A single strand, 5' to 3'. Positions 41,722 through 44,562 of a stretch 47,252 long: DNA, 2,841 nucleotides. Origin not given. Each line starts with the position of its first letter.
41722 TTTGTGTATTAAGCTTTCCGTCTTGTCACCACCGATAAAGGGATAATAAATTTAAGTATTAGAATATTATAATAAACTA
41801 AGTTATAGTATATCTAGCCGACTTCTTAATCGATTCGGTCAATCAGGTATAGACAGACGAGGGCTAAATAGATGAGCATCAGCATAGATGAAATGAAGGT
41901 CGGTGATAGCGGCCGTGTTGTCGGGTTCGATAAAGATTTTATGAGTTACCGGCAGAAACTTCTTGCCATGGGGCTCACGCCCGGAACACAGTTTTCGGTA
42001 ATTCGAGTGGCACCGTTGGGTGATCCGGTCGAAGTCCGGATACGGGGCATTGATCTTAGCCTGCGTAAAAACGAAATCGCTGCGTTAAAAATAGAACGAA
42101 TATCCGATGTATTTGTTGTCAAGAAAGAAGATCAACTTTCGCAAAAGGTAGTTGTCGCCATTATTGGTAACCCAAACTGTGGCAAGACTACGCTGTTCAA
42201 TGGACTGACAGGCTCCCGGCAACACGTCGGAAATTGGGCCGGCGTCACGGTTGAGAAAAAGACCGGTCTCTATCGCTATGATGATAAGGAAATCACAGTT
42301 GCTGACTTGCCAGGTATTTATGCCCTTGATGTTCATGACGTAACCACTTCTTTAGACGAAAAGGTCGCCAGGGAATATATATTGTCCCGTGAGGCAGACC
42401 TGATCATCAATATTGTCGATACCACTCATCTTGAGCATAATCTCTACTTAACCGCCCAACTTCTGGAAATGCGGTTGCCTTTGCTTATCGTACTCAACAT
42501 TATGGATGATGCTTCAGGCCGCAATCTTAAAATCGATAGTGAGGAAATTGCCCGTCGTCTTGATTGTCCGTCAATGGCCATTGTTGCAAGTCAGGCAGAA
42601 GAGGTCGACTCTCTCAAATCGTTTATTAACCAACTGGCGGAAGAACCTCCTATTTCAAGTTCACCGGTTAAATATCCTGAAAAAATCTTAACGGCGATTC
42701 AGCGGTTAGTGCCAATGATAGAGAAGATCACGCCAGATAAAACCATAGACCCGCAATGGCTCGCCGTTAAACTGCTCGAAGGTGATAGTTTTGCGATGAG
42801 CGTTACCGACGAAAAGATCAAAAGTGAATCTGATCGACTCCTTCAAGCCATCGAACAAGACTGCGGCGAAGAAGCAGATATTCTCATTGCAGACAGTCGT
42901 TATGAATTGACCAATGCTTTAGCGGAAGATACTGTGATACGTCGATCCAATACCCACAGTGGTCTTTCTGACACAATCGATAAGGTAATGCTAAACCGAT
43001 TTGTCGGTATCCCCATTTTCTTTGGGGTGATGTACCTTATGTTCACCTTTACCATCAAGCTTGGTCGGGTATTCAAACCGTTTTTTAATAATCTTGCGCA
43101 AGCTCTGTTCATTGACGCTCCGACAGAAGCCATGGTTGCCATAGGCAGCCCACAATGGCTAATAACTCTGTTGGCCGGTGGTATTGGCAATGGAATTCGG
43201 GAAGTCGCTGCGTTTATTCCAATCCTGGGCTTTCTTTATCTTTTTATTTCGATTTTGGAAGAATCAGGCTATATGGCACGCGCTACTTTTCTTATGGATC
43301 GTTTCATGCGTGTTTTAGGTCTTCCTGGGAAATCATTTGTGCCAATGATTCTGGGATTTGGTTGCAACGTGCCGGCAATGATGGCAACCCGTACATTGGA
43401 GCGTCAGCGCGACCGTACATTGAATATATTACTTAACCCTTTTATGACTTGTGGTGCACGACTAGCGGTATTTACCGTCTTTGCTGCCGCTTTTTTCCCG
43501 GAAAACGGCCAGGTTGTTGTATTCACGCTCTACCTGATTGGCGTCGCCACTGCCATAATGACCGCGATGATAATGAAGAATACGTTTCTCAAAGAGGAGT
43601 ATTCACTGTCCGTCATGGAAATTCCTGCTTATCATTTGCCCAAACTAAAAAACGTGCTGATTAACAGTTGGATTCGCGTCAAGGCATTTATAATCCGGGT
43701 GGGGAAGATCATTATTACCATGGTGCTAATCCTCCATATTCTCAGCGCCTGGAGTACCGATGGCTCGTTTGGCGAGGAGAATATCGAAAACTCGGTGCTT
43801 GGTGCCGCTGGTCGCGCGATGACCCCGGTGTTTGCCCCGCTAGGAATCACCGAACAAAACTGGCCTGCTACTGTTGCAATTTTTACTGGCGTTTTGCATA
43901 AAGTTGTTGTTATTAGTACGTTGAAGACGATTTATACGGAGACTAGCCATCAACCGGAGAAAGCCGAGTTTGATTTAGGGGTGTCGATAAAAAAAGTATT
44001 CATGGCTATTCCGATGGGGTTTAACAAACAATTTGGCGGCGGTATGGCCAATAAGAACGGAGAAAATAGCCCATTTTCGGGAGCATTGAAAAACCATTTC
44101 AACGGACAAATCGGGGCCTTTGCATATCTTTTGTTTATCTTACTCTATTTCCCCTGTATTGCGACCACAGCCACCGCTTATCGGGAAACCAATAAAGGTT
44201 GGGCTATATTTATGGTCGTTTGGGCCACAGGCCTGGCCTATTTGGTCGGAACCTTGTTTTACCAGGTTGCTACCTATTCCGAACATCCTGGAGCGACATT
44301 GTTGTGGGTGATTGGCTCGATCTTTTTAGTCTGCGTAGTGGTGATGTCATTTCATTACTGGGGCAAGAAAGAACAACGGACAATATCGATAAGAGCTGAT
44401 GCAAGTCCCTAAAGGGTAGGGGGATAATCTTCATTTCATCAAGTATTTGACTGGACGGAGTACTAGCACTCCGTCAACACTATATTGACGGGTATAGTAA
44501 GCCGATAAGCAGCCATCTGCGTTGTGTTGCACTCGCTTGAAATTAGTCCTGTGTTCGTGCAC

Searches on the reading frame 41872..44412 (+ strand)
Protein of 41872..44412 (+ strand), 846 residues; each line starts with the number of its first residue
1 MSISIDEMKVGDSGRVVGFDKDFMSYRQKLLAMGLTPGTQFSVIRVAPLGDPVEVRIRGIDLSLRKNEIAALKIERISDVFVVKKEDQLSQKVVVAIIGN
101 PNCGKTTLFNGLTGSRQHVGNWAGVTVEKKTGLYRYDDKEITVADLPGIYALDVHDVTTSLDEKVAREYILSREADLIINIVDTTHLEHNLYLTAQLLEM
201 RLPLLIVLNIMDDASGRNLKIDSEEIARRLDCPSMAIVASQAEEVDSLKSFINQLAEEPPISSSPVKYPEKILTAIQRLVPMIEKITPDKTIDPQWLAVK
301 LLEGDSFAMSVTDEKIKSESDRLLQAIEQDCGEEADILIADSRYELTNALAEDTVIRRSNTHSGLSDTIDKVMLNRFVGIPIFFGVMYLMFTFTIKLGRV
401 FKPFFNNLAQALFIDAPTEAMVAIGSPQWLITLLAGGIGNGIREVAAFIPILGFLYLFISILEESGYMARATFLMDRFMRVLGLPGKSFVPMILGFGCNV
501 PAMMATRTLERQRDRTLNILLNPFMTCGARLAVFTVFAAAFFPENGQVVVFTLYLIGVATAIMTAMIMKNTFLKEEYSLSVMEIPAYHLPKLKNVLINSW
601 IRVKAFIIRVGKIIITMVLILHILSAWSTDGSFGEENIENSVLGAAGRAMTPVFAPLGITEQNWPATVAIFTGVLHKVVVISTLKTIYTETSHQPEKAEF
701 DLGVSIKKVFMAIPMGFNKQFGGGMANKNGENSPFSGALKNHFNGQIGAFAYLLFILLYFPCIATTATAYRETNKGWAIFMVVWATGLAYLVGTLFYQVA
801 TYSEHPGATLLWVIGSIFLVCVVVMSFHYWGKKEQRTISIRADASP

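Call 44: search_protein_families(library=pfam, proteins=[window:41872-44412:+], max_evalue=0.00001)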
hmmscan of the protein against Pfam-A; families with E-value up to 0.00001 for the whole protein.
window:41872-44412:+ (846 aa): 7 families
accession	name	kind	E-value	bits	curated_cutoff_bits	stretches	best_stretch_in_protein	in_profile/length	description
PF02421.24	FeoB_N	-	1.2e-58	197.5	27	1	94-250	2-154/156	Ferrous iron transport protein B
PF07670.19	Gate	-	5.6e-42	142.9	29.6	2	448-540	4-103/104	Nucleoside recognition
PF01926.29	MMR_HSR1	-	1.7e-21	76.9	21.9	1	95-209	2-112/113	50S ribosome-binding GTPase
PF04023.20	FeoA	-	3.9e-18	65.7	23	1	4-75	2-73/74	FeoA domain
PF07664.17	FeoB_C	-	1.6e-16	60.2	26.6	1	550-602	1-54/54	Ferrous iron transport protein B C terminus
PF17910.6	FeoB_Cyto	-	2.2e-16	60.5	23.4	1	268-355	1-89/90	FeoB cytosolic helical domain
PF09439.16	SRPRB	-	5.2e-07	29.6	25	1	92-198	3-96/178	Signal recognition particle receptor beta subunit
